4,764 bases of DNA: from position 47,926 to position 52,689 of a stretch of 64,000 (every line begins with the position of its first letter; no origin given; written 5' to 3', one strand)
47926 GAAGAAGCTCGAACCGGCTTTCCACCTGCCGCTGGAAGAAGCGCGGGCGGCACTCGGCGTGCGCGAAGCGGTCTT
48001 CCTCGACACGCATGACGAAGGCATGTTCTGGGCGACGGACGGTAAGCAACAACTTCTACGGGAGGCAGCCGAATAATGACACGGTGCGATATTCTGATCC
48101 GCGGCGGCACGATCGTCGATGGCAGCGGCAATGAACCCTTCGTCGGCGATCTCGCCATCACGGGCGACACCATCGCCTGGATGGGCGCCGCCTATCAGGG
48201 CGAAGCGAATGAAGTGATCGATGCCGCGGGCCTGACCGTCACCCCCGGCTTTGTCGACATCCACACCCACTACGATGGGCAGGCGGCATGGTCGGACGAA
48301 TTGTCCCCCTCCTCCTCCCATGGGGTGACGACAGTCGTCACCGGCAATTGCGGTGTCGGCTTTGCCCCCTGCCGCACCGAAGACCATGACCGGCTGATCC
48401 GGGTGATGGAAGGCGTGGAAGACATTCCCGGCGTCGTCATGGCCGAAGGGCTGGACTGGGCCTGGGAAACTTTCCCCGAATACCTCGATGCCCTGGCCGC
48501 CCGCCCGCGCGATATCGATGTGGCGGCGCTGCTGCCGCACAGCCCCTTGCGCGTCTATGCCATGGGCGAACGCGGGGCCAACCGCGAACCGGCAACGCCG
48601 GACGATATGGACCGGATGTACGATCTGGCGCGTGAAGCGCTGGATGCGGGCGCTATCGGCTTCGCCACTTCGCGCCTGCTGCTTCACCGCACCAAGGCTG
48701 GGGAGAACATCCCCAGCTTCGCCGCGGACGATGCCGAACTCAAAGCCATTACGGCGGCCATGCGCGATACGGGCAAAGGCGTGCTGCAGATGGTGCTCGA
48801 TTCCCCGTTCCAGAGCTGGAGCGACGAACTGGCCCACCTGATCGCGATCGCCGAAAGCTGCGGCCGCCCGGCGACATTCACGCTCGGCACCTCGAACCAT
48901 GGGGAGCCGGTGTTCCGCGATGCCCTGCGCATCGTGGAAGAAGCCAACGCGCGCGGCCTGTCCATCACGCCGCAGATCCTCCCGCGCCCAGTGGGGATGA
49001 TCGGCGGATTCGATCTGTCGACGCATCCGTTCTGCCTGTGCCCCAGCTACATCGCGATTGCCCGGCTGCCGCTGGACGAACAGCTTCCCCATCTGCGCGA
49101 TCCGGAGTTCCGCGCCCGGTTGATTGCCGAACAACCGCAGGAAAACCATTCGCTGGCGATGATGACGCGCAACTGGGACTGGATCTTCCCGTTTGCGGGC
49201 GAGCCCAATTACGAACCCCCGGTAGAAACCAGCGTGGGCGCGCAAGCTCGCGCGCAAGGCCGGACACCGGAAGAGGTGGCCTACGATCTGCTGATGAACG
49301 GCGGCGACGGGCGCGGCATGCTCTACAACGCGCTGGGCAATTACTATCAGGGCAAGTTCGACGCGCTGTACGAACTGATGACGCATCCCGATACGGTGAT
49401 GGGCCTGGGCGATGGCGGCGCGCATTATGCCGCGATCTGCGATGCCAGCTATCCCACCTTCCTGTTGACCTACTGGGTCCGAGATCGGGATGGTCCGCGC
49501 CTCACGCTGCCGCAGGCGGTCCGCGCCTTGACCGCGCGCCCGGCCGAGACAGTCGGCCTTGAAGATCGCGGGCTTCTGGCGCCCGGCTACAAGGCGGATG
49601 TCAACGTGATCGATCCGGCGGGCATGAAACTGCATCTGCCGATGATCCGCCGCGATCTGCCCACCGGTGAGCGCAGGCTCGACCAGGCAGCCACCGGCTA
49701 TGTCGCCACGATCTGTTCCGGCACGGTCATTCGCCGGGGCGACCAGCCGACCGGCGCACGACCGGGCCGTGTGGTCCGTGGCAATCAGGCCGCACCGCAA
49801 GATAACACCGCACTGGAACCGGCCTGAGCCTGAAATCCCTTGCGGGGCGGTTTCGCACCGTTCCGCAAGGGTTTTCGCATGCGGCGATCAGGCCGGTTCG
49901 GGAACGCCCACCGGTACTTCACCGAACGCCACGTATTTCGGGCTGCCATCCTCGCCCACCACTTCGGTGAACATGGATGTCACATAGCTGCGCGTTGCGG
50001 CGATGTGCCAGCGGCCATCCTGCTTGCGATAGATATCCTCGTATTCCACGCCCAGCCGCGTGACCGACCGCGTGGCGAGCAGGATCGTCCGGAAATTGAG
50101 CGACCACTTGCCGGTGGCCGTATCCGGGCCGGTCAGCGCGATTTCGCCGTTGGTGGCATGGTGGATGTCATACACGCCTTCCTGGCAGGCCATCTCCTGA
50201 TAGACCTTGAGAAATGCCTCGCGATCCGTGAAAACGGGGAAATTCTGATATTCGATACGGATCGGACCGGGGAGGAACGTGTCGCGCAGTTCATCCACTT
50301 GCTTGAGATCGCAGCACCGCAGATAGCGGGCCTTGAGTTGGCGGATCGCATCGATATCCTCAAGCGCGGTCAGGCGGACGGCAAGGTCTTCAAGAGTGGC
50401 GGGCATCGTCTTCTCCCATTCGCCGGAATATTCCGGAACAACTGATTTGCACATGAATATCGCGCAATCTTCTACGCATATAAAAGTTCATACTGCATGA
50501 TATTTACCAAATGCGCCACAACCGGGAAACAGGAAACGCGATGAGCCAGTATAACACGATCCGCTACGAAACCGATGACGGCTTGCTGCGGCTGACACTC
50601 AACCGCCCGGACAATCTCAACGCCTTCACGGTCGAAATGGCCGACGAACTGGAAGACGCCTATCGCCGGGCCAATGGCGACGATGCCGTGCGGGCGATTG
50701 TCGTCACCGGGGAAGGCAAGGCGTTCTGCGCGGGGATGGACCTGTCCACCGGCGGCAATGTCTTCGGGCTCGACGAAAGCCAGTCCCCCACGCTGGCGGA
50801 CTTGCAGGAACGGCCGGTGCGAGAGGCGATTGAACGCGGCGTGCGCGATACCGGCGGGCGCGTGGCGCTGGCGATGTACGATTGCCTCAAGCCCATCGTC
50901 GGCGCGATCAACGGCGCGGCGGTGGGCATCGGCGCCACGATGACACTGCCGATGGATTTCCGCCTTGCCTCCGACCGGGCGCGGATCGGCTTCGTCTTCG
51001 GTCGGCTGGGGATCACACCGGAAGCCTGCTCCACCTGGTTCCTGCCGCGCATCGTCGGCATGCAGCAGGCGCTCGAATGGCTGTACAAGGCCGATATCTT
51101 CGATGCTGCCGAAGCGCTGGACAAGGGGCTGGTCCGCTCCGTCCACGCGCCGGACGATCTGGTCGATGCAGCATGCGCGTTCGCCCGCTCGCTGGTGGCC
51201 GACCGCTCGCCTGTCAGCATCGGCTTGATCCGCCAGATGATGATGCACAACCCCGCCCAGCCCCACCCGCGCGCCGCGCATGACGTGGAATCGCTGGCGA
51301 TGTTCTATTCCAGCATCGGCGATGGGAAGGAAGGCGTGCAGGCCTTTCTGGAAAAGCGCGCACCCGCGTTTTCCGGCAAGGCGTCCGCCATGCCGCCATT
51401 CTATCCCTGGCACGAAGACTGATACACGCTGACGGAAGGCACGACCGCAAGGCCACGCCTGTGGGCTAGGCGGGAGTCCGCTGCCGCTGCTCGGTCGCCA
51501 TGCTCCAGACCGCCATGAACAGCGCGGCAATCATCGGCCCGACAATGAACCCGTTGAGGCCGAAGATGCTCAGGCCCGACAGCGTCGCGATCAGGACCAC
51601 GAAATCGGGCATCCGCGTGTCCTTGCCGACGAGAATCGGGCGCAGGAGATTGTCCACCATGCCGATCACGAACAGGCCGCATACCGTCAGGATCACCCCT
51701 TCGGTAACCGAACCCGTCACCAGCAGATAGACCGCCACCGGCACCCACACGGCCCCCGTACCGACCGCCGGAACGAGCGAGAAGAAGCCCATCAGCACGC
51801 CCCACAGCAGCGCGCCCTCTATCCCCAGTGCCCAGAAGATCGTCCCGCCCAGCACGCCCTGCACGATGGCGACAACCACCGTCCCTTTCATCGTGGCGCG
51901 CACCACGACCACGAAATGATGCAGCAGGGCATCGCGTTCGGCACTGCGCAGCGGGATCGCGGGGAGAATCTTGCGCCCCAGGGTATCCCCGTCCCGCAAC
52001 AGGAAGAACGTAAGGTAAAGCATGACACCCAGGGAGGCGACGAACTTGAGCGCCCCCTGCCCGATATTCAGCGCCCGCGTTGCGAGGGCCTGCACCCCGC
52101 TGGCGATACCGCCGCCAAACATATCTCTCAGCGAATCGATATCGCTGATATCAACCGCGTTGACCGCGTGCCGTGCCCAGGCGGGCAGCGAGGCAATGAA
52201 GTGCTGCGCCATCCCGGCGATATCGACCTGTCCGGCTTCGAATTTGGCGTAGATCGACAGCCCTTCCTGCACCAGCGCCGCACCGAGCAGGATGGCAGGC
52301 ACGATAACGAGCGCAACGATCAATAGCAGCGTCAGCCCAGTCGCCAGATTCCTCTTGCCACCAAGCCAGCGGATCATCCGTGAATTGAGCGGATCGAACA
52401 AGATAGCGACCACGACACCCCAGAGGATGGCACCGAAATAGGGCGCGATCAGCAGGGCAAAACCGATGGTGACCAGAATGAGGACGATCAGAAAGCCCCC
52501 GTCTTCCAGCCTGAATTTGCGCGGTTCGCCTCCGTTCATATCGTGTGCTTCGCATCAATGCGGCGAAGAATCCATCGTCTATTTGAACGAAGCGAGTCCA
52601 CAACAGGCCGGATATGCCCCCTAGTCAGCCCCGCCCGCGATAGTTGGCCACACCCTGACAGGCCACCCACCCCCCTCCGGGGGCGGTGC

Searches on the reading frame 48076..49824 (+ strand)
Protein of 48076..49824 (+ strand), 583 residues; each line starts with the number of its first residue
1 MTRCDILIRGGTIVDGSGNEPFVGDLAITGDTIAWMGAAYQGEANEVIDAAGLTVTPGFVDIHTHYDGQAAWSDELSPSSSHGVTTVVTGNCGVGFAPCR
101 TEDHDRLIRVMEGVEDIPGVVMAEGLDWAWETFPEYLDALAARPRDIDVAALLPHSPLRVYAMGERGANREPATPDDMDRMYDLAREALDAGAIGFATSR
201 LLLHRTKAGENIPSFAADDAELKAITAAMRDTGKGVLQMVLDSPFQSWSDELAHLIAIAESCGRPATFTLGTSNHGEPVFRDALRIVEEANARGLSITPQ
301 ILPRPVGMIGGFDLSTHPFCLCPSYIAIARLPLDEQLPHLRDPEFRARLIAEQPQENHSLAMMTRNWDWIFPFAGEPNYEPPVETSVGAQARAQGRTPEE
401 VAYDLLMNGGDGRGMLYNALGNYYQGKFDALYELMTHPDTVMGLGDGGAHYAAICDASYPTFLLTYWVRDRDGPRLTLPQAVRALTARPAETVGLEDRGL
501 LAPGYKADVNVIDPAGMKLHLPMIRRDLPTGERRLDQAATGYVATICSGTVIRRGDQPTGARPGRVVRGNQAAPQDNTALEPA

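Call 9: search_protein_families(library=pfam, proteins=[window:48076-49824:+], max_evalue=0.01)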
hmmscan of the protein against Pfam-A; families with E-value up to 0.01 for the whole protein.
window:48076-49824:+ (583 aa): 2 families
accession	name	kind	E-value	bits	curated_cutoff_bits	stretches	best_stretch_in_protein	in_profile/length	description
PF07969.17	Amidohydro_3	-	5.4e-54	184.9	29.7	1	46-552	1-471/472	Amidohydrolase family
PF01979.26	Amidohydro_1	-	1.9e-10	41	25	1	473-525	278-327/345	Amidohydrolase family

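Call 10: search_protein_families(library=ncbifam, proteins=[window:48076-49824:+], max_evalue=0.01)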
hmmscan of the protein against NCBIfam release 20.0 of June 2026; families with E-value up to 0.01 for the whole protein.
window:48076-49824:+ (583 aa): 62 families (the best 25 are shown)
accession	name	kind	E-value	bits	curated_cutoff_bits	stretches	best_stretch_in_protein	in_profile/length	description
NF006560.0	PRK09061.1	subfamily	5.9e-20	71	340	1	2-89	24-106/517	amidohydrolase family protein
NF006689.0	PRK09237.1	equivalog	2.1e-19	69.3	371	2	4-93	3-96/383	amidohydrolase/deacetylase family metallohydrolase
NF009060.0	PRK12394.1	equivalog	9.1e-16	57.6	442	1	3-91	2-93/381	metallo-dependent hydrolase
NF006559.0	PRK09060.1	equivalog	2.9e-14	52.2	482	1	3-79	4-79/444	dihydroorotase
NF011990.0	PRK15446.2-6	subfamily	4.8e-14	51.9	233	2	454-526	304-374/390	alpha-D-ribose 1-methylphosphonate 5-triphosphate diphosphatase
TIGR03178.1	allantoinase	equivalog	7.8e-13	48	357.85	2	5-67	1-61/441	allantoinase AllB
TIGR02318.1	phosphono_phnM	equivalog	1.5e-12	47.1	390.55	2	470-525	314-366/376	phosphonate metabolism protein PhnM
NF004839.0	PRK06189.1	equivalog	1.9e-12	46.5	631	1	4-71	3-70/451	allantoinase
NF005791.0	PRK07627.1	equivalog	4.7e-12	45.6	442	2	5-88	2-91/425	dihydroorotase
NF009941.0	PRK13404.1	subfamily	1.2e-11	43.9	647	1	3-72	3-69/478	dihydropyrimidinase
TIGR02033.1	D-hydantoinase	equivalog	1.4e-11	44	393.25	1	6-69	1-63/454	dihydropyrimidinase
NF011985.0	PRK15446.2-1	equivalog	2.5e-11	43.1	656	2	455-514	299-357/397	alpha-D-ribose 1-methylphosphonate 5-triphosphate diphosphatase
NF011984.0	PRK15446.1-5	equivalog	2.6e-11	43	260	1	462-533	309-377/379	alpha-D-ribose 1-methylphosphonate 5-triphosphate diphosphatase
NF006056.0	PRK08204.1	subfamily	2.8e-11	42.9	391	1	6-66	5-67/449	hypothetical protein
NF011987.0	PRK15446.2-3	subfamily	8.5e-11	41.3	253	1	456-517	308-368/395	alpha-D-ribose 1-methylphosphonate 5-triphosphate diphosphatase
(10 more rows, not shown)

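Call 77: search_solved_structures(query=window:48076-49824:+, max_evalue=1e-15, show_alignments=4)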
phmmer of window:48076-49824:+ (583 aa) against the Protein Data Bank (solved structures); distinct sequences matched with E-value up to 1e-15: 8.
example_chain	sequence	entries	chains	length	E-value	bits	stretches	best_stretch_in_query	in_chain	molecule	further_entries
1v4y_A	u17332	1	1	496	1.9e-34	122.2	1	3-239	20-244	D-aminoacylase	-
1m7j_A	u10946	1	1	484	5e-34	120.8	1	3-203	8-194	D-aminoacylase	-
1rjp_A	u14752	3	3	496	5.5e-34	120.7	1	3-203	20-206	D-aminoacylase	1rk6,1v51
1rjq_A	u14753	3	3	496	6.8e-34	120.4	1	3-203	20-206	D-aminoacylase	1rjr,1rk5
3gip_A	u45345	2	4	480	4.9e-27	97.7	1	3-200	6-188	N-acyl-D-glutamate deacylase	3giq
9g5m_A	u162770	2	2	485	1.1e-26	96.6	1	4-234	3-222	Amidohydrolase family protein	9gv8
9kb1_A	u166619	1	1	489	1.1e-24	90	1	5-206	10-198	PpOngB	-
9kb3_A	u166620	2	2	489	1.2e-24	89.9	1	5-206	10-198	Carbohydrate de-N-acetylated protein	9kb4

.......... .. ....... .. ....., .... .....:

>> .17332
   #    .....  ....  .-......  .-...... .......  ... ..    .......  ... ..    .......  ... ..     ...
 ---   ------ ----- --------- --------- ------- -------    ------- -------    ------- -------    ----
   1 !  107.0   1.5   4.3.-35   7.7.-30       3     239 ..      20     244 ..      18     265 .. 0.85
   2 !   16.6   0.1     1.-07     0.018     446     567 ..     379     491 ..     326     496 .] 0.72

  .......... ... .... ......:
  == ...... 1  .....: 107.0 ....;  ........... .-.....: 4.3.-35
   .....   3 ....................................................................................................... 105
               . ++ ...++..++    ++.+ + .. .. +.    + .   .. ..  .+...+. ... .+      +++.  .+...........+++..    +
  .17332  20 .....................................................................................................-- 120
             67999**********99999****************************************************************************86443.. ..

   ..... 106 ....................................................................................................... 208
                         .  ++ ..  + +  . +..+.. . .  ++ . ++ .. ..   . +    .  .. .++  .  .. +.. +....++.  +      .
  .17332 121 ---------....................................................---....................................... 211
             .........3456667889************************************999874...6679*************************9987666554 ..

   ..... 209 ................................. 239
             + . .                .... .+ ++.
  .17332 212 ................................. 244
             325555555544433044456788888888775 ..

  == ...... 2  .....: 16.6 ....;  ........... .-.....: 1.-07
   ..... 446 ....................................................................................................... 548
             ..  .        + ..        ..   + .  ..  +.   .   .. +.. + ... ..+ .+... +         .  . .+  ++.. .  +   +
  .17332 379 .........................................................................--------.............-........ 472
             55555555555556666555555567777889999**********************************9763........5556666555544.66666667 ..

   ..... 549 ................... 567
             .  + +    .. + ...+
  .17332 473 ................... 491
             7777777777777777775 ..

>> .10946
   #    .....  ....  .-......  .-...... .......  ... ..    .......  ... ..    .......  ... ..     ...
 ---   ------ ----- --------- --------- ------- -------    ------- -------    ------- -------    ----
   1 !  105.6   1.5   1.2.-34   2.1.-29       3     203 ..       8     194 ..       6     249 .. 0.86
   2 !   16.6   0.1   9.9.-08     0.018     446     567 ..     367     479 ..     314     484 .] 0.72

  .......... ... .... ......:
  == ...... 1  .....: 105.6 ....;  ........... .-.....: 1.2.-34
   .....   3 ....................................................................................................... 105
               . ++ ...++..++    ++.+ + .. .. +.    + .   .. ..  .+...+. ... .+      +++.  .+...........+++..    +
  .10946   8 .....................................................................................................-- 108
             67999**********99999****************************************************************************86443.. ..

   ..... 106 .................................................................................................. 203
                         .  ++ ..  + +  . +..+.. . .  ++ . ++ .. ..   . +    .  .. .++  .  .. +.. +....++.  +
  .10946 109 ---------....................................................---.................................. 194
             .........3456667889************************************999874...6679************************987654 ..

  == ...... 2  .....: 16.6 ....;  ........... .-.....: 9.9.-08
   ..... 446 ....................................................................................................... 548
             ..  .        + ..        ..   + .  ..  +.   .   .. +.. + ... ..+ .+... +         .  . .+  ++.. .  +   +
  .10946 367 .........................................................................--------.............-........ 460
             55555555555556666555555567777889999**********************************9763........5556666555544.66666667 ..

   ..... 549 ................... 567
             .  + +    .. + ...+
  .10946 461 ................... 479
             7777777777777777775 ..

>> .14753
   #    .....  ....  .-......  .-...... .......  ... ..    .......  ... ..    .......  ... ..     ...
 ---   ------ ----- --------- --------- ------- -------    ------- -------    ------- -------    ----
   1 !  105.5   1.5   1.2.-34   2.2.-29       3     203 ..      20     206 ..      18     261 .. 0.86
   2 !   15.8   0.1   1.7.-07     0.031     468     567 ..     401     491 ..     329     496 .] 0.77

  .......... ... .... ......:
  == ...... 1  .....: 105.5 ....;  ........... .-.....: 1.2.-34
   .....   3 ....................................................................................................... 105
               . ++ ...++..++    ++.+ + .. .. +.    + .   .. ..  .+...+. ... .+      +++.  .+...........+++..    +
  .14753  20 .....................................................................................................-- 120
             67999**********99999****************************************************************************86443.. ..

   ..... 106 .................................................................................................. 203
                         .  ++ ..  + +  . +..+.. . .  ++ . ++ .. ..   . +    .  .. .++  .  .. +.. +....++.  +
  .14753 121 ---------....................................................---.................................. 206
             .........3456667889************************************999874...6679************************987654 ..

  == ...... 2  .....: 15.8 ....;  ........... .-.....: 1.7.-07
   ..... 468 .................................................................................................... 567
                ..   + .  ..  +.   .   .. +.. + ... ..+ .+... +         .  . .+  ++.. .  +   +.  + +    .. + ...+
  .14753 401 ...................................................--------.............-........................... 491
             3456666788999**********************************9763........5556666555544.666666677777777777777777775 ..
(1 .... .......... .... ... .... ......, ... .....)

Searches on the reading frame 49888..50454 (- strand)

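Call 15: search_protein_families(library=pfam, proteins=[window:49888-50454:-], max_evalue=0.001)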
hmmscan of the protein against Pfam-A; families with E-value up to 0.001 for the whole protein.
window:49888-50454:- (188 aa): 1 family
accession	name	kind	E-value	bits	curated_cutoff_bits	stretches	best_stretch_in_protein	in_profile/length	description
PF13577.12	SnoaL_4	-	1.1e-24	87.3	24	1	30-154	2-125/126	SnoaL-like domain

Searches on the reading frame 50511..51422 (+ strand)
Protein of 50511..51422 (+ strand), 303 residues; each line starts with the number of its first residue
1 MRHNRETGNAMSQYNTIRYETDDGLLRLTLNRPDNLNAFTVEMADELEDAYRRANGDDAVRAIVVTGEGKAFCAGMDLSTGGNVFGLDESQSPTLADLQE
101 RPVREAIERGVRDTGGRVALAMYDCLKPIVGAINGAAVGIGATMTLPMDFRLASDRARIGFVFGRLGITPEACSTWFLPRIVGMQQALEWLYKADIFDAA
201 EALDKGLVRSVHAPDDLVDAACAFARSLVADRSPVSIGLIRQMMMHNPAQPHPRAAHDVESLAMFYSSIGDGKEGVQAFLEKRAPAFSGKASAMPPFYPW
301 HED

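Call 15: search_protein_families(library=pfam, proteins=[window:50511-51422:+], max_evalue=0.001)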
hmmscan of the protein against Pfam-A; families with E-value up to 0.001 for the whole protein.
window:50511-51422:+ (303 aa): 2 families
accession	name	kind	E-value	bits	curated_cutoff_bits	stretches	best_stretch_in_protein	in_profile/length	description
PF00378.25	ECH_1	-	2.3e-49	168.4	27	1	21-289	2-250/251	Enoyl-CoA hydratase/isomerase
PF16113.10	ECH_2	-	2.9e-24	86.7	27.2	1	27-183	3-144/335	Enoyl-CoA hydratase/isomerase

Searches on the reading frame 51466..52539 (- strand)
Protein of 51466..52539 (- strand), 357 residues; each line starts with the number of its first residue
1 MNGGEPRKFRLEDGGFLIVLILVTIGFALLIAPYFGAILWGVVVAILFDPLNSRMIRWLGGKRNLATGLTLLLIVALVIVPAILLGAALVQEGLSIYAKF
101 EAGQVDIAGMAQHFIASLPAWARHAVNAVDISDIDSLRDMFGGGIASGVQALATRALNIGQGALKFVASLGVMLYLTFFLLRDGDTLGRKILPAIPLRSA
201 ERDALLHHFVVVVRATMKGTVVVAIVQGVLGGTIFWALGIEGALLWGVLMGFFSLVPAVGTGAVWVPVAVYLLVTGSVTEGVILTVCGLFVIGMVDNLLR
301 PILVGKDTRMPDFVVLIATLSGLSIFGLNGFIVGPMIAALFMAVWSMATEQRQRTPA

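Call 15: search_protein_families(library=pfam, proteins=[window:51466-52539:-], max_evalue=0.001)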
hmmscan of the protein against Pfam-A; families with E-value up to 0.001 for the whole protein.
window:51466-52539:- (357 aa): 1 family
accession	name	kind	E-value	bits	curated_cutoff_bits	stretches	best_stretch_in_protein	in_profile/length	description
PF01594.21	AI-2E_transport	-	7.3e-52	177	34.3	1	18-344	5-322/327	AI-2E family transporter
